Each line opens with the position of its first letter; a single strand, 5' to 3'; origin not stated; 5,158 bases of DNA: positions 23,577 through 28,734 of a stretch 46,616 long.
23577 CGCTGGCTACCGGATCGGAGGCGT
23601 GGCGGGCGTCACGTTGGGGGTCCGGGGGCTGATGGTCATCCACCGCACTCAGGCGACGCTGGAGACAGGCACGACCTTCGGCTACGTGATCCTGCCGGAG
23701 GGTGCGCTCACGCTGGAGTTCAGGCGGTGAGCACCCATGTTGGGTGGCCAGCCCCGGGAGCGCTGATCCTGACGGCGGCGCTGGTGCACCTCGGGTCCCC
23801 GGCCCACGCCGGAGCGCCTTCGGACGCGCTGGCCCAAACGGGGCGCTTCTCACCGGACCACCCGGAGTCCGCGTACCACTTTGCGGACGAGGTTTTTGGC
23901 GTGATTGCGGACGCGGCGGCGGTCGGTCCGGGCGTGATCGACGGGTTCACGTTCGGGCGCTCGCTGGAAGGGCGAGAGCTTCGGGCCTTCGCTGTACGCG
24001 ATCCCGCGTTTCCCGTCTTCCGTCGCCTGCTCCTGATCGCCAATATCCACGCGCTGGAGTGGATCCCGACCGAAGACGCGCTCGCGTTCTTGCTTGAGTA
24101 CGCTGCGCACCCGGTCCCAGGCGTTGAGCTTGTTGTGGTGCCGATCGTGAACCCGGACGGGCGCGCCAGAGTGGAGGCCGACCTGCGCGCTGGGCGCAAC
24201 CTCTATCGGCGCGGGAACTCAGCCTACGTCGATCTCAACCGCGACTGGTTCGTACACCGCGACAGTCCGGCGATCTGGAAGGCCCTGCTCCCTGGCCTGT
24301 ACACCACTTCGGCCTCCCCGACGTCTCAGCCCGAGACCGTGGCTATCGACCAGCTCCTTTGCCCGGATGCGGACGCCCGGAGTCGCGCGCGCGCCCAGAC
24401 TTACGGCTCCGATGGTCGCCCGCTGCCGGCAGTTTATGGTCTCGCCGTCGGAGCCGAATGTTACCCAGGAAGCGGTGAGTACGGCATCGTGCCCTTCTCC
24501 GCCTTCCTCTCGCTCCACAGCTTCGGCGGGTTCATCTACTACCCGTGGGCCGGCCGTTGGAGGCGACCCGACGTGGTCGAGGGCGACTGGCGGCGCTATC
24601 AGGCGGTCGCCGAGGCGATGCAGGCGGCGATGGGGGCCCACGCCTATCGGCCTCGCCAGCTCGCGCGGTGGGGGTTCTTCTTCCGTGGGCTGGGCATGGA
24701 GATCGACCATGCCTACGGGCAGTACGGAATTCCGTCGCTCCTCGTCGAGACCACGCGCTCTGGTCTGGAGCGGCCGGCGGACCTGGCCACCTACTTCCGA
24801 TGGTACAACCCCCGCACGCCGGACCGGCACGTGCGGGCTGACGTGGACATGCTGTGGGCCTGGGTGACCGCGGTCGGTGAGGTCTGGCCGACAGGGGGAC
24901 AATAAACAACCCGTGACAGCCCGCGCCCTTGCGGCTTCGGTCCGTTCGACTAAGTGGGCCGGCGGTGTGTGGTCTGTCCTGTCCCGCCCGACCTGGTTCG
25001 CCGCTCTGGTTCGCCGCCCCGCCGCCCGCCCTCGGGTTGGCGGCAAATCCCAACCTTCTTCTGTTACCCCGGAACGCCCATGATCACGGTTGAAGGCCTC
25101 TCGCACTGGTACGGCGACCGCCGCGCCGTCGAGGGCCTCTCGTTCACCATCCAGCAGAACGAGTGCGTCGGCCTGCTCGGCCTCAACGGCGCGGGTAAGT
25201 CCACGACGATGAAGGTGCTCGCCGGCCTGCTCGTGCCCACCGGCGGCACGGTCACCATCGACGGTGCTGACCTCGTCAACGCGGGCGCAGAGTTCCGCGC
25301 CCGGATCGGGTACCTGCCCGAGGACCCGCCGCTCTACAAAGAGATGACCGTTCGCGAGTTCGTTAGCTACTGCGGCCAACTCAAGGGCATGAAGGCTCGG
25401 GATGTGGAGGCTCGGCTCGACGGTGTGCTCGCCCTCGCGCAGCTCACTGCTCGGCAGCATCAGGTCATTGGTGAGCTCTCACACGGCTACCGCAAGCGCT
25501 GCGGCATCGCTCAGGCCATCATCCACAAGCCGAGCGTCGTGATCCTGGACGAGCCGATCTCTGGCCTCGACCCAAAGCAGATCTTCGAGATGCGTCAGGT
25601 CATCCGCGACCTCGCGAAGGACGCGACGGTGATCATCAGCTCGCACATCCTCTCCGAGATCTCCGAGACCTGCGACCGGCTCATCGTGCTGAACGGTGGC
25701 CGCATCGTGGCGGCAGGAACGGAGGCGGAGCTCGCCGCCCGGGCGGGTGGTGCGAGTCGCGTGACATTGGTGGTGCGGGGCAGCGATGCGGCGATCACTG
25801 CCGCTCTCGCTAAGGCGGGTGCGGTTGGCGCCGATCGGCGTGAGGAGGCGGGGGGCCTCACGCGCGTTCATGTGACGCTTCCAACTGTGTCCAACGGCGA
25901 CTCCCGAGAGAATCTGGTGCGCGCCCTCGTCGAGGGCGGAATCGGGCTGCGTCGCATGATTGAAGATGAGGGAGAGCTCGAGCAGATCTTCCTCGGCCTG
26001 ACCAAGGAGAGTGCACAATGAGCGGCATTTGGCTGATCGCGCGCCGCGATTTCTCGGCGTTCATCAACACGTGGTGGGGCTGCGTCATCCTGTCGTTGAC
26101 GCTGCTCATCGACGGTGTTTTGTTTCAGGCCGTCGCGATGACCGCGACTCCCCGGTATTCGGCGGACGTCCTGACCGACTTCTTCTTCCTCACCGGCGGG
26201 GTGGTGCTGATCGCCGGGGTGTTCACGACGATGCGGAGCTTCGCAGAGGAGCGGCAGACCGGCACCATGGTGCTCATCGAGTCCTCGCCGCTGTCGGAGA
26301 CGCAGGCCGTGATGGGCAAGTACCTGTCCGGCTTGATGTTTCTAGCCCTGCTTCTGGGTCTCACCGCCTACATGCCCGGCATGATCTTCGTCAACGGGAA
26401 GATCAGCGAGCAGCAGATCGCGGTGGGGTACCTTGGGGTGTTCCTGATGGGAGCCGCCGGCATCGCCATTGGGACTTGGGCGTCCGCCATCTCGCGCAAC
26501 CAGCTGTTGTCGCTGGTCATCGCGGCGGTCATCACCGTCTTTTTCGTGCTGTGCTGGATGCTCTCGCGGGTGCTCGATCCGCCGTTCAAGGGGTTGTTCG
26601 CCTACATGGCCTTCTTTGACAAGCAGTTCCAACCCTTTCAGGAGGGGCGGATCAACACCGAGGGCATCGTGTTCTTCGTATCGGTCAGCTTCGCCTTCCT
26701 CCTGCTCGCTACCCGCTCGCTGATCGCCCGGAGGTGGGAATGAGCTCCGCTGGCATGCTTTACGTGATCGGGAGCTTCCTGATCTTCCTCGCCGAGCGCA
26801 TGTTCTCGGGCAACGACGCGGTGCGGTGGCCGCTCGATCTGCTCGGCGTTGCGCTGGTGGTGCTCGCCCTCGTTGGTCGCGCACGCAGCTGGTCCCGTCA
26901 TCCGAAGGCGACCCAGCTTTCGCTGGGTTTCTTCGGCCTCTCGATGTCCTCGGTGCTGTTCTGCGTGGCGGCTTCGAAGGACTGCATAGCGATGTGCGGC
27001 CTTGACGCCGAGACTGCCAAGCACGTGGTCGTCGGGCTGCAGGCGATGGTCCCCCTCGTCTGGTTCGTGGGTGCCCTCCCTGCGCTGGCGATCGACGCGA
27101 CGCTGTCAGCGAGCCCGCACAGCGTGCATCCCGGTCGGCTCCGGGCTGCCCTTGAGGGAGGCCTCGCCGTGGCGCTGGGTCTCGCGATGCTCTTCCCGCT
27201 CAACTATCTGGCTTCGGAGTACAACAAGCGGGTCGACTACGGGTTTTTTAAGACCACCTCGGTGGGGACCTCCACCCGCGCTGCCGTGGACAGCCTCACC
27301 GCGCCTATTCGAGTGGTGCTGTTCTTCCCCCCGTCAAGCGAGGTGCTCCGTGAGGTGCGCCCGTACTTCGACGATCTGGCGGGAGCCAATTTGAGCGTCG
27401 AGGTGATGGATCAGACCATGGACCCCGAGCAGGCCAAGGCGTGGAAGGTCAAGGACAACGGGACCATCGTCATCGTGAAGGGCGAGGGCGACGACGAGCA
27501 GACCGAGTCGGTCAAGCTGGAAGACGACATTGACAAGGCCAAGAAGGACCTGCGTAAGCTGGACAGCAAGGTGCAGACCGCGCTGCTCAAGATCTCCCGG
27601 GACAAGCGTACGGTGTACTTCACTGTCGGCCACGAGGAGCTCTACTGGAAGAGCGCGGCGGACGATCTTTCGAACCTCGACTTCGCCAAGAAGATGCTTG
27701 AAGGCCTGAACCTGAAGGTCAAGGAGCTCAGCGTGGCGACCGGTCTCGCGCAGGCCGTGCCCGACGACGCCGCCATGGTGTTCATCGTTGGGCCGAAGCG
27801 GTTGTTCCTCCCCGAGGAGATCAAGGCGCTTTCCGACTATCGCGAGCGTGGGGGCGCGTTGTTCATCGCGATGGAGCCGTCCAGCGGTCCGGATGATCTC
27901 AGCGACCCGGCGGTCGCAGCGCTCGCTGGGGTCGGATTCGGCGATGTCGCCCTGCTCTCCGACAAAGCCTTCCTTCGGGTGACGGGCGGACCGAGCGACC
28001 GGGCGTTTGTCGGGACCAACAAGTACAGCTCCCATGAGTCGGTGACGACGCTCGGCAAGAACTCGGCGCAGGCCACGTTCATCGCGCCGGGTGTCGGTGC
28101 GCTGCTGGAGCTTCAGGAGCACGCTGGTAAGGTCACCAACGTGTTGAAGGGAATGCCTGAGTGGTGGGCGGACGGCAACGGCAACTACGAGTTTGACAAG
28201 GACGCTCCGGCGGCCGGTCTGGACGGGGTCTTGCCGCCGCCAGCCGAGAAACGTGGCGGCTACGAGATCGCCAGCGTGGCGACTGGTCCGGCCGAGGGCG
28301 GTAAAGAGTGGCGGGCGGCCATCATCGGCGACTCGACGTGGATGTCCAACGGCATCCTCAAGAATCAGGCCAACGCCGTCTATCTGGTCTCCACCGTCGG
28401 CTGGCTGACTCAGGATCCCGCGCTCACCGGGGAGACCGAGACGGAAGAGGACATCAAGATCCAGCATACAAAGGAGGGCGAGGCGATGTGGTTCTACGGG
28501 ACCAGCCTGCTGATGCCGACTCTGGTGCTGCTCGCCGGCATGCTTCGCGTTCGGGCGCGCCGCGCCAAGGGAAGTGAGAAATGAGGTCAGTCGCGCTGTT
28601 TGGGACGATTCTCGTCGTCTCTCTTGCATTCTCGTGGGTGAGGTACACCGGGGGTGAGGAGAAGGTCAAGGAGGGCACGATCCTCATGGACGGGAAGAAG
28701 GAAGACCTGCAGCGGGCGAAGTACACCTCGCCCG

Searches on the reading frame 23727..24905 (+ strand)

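Call 54: search_protein_families(library=pfam, proteins=[window:23727-24905:+], max_evalue=0.00001)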
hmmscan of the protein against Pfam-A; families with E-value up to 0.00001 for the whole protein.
window:23727-24905:+ (392 aa): 1 family
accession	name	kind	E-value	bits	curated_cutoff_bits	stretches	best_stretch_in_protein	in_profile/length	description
PF00246.29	Peptidase_M14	-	6.8e-18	65.7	21.6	1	68-210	13-168/286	Zinc carboxypeptidase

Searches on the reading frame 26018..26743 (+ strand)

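Call 54: search_protein_families(library=pfam, proteins=[window:26018-26743:+], max_evalue=0.00001)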
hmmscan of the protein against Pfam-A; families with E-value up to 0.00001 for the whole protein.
window:26018-26743:+ (241 aa): 2 families
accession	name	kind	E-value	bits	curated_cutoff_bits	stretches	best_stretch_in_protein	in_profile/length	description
PF12679.13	ABC2_membrane_2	-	3.6e-08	33.4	27.2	1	46-183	64-202/283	ABC-2 family transporter protein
PF12698.13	ABC2_membrane_3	-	5.6e-08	32.7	31.6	1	58-186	167-292/347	ABC-2 family transporter protein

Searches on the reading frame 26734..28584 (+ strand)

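Call 54: search_protein_families(library=pfam, proteins=[window:26734-28584:+], max_evalue=0.00001)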
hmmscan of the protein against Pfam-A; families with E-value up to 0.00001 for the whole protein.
window:26734-28584:+ (616 aa): 1 family
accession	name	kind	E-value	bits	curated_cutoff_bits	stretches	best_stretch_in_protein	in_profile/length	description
PF09822.16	ABC_transp_aux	-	2.4e-07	30.7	34.7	1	291-392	1-93/288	ABC-type uncharacterized transport system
